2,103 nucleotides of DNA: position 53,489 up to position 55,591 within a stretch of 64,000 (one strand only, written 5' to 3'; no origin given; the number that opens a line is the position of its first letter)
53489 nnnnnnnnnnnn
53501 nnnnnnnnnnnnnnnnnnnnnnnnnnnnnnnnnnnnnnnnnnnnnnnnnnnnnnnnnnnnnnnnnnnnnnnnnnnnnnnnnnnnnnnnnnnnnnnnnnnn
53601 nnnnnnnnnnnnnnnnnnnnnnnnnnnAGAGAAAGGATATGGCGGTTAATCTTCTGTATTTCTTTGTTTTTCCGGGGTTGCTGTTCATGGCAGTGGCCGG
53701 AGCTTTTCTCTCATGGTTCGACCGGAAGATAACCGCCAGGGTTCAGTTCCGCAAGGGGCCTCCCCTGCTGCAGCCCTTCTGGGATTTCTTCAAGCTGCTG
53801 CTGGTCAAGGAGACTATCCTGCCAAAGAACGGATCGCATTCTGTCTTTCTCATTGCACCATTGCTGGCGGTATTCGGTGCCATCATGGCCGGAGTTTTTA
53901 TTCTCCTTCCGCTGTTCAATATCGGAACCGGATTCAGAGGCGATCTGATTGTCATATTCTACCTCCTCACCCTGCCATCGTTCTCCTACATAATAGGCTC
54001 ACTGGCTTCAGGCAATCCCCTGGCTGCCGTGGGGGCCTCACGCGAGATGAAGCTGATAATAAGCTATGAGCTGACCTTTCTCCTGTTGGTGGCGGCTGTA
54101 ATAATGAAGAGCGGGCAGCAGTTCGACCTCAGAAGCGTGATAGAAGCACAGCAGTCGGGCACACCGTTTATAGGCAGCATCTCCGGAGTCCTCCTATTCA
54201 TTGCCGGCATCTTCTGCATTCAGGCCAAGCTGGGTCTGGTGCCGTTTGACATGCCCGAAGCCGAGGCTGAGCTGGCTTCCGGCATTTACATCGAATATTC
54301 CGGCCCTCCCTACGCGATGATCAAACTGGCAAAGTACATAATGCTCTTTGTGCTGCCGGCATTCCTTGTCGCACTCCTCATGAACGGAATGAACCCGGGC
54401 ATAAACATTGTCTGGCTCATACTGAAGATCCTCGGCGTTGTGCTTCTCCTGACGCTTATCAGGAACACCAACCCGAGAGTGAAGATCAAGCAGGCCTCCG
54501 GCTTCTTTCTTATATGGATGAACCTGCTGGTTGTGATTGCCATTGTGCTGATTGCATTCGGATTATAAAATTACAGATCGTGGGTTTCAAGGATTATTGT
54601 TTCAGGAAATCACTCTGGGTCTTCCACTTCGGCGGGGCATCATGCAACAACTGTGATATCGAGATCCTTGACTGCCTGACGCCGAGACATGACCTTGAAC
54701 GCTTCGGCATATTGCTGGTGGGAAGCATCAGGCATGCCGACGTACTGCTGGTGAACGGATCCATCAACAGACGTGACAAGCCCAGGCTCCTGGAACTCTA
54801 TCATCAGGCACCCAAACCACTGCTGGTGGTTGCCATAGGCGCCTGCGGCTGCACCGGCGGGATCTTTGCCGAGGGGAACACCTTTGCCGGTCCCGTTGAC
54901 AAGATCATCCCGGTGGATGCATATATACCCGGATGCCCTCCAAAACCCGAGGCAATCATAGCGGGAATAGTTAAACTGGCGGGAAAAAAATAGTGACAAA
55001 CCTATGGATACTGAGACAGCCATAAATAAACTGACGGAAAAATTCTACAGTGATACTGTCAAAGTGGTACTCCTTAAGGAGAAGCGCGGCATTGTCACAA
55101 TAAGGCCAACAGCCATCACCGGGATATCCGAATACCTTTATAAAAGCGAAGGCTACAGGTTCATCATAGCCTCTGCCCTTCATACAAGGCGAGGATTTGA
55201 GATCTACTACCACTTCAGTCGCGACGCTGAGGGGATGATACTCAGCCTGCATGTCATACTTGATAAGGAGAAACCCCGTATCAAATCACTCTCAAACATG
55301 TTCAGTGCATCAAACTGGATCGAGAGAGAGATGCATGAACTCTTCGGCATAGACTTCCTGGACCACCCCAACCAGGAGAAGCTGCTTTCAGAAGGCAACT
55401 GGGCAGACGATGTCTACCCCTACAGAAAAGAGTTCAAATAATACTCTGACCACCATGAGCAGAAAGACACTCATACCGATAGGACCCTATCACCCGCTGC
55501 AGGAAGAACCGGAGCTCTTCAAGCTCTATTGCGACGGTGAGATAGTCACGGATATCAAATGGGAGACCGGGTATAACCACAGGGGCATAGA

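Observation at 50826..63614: Mosaic Mrp-coupled group-4 [NiFe] hydrogenase operon fronted by an AsrAB/HyhBG-type NAD(P)H-FeS module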

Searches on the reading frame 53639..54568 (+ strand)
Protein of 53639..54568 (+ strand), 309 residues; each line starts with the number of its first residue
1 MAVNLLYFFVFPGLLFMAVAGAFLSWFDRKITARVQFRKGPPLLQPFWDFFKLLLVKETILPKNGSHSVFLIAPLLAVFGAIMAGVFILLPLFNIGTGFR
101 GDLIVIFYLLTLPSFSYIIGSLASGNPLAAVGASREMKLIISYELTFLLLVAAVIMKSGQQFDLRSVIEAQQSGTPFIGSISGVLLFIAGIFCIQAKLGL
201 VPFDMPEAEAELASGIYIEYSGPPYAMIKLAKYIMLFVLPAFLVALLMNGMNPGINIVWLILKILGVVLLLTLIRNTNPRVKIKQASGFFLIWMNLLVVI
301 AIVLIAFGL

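Call 4: search_protein_families(library=pfam, proteins=[window:53639-54568:+], max_evalue=0.01)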
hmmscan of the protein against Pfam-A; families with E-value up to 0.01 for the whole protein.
window:53639-54568:+ (309 aa): 1 family
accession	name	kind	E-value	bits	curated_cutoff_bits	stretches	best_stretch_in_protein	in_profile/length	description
PF00146.26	NADHdh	-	8.6e-64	216.2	27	1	15-305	8-297/298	NADH dehydrogenase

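Call 6: search_protein_families(library=ncbifam, proteins=[window:53639-54568:+], max_evalue=0.001)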
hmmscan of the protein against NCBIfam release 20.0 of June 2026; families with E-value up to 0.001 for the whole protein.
window:53639-54568:+ (309 aa): 7 families
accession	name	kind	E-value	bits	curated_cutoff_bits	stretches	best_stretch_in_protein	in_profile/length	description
NF004741.0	PRK06076.1-2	equivalog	5.8e-43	147.4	305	1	6-304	22-328/337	NADH-quinone oxidoreductase subunit NuoH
NF004745.0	PRK06076.1-6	equivalog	1.6e-35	123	450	1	15-289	24-313/341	NADH-quinone oxidoreductase subunit NuoH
NF004740.0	PRK06076.1-1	equivalog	1.2e-30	107.1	399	1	14-304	22-321/325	NADH-quinone oxidoreductase subunit NuoH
NF004743.0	PRK06076.1-4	equivalog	4.4e-26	91.7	494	1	16-303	26-333/433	NADH-quinone oxidoreductase subunit NuoH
NF004742.0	PRK06076.1-3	equivalog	9.5e-24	84.2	531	1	17-304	35-343/356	NADH-quinone oxidoreductase subunit NuoH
NF040610.1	F420_dehyd_FpoH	exception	1.2e-22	80.8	475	1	18-299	24-324/339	F420H2 dehydrogenase subunit FpoH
NF004744.0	PRK06076.1-5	equivalog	1.4e-21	77.1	542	1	15-250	36-278/372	NADH-quinone oxidoreductase subunit NuoH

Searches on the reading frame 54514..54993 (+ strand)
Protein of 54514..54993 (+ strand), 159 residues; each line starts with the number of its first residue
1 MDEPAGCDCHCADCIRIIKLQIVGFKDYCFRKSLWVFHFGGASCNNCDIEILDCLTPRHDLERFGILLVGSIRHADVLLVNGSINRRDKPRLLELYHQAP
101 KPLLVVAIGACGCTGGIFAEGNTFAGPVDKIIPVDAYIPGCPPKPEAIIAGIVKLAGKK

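Call 4: search_protein_families(library=pfam, proteins=[window:54514-54993:+], max_evalue=0.01)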
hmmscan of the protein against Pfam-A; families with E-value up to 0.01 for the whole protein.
window:54514-54993:+ (159 aa): 1 family
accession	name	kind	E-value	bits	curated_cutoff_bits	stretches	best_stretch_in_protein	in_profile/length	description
PF01058.29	Oxidored_q6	-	5.8e-32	110.5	27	1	44-155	1-128/128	NADH ubiquinone oxidoreductase, 20 Kd subunit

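Call 6: search_protein_families(library=ncbifam, proteins=[window:54514-54993:+], max_evalue=0.001)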
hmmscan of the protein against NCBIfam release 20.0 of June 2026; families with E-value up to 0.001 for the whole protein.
window:54514-54993:+ (159 aa): 17 families
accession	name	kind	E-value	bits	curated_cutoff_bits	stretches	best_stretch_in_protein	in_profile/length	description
NF005012.1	PRK06411.1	subfamily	3.2e-39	134.1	116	1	27-156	29-155/166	NADH-quinone oxidoreductase subunit NuoB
TIGR01957.1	nuoB_fam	subfamily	8e-36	123.1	142.7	1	27-157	12-140/145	NADH-quinone oxidoreductase subunit B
NF011393.0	PRK14818.1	equivalog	1.4e-31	109.3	255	1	29-156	28-152/173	NADH dehydrogenase subunit B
NF011394.0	PRK14819.1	equivalog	1.6e-31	109.8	312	1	24-155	23-152/264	NADH-quinone oxidoreductase subunit B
NF011395.0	PRK14820.1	equivalog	9.4e-31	106.9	263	1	31-155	32-153/180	NADH-quinone oxidoreductase subunit B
NF011388.0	PRK14813.1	equivalog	1.5e-29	103.2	294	1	31-155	27-149/189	NADH dehydrogenase subunit B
NF009808.0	PRK13292.1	equivalog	2.9e-29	101.5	1156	1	29-157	22-147/791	NADH-quinone oxidoreductase subunit B/C/D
NF011391.0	PRK14816.1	equivalog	3.9e-29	101.6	283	1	31-158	51-176/196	NADH-quinone oxidoreductase subunit B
NF011390.0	PRK14815.1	equivalog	3e-28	98.4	281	1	28-158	29-156/183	NADH dehydrogenase subunit B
NF011392.0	PRK14817.1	equivalog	6.5e-27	94.4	271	1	31-157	35-158/182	NADH-quinone oxidoreductase subunit B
NF011389.0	PRK14814.1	equivalog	3.1e-26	92.3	285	1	30-158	31-156/186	NADH dehydrogenase subunit B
TIGR03294.1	FrhG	equivalog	8.5e-12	45.3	245.5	1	71-155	47-140/228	coenzyme F420 hydrogenase subunit gamma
NF045875.1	F420_non_VhuG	exception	1.1e-08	34.7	450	1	127-155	135-163/286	F420-non-reducing hydrogenase subunit VhuG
TIGR00391.1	hydA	subfamily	5.7e-06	25.7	179.5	1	101-153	149-205/365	hydrogenase small subunit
NF007779.0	PRK10468.1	equivalog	2e-05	23.8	659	1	95-154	141-204/372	hydrogenase 2 small subunit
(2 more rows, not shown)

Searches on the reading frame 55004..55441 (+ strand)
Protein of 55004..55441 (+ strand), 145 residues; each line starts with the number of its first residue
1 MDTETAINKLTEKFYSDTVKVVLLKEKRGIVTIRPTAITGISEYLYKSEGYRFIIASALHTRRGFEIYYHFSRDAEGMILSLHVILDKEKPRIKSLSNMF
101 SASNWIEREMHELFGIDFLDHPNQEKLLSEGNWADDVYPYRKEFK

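Call 4: search_protein_families(library=pfam, proteins=[window:55004-55441:+], max_evalue=0.01)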
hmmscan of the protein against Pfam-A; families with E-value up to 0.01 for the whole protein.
window:55004-55441:+ (145 aa): 1 family
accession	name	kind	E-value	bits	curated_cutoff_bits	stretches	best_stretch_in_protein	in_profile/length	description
PF00329.25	Complex1_30kDa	-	6.9e-22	78.8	22.5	1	31-145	1-119/124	Respiratory-chain NADH dehydrogenase, 30 Kd subunit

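Call 6: search_protein_families(library=ncbifam, proteins=[window:55004-55441:+], max_evalue=0.001)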
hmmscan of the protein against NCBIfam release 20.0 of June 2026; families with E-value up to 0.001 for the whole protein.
window:55004-55441:+ (145 aa): 15 families
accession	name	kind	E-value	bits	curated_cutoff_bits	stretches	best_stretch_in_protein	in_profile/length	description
NF040611.1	F420_dehyd_FpoC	exception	1.4e-18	67.3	220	1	1-144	1-146/158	F420H2 dehydrogenase subunit FpoC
NF004735.0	PRK06074.2-2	equivalog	5.7e-17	62.1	176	1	1-144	1-146/158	NADH-quinone oxidoreductase subunit C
TIGR01961.1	NuoC_fam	subfamily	9.5e-17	61.7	122.45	1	57-145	31-119/122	NADH (or F420H2) dehydrogenase, subunit C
NF005832.0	PRK07735.1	equivalog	5.7e-15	55.5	431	1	32-144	310-423/430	NADH-quinone oxidoreductase subunit C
NF006304.0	PRK08491.1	equivalog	2.5e-14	53.5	228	1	19-143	49-173/263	NADH-quinone oxidoreductase subunit C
NF009141.0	PRK12494.1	equivalog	3.9e-13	49.6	175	1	80-144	101-163/175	NAD(P)H-quinone oxidoreductase subunit J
NF004737.0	PRK06074.2-4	equivalog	6.1e-13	49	144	1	46-145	30-125/150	NADH-quinone oxidoreductase subunit C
NF008728.0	PRK11742.1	equivalog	8e-13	47.6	840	1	62-144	92-172/598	NADH-quinone oxidoreductase subunit C/D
NF009808.0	PRK13292.1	equivalog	7.6e-12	43.9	1156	1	64-144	295-373/791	NADH-quinone oxidoreductase subunit B/C/D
NF004733.0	PRK06074.1-5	equivalog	1.9e-11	44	225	1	17-144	19-149/203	NADH-quinone oxidoreductase subunit C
NF004734.0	PRK06074.2-1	equivalog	7.8e-10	39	169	1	7-145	9-150/164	NADH-quinone oxidoreductase subunit C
NF005856.0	PRK07785.1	equivalog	6.3e-09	36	224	1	14-144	87-222/246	NADH-quinone oxidoreductase subunit C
NF004730.0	PRK06074.1-1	equivalog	1.8e-08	34.5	193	1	85-144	99-156/200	NADH-quinone oxidoreductase subunit C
NF004731.0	PRK06074.1-3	equivalog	7.3e-07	29.2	303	1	5-144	5-145/207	NADH-quinone oxidoreductase subunit C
NF004732.0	PRK06074.1-4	equivalog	2.3e-06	27.5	376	1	87-144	140-195/250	NADH-quinone oxidoreductase subunit C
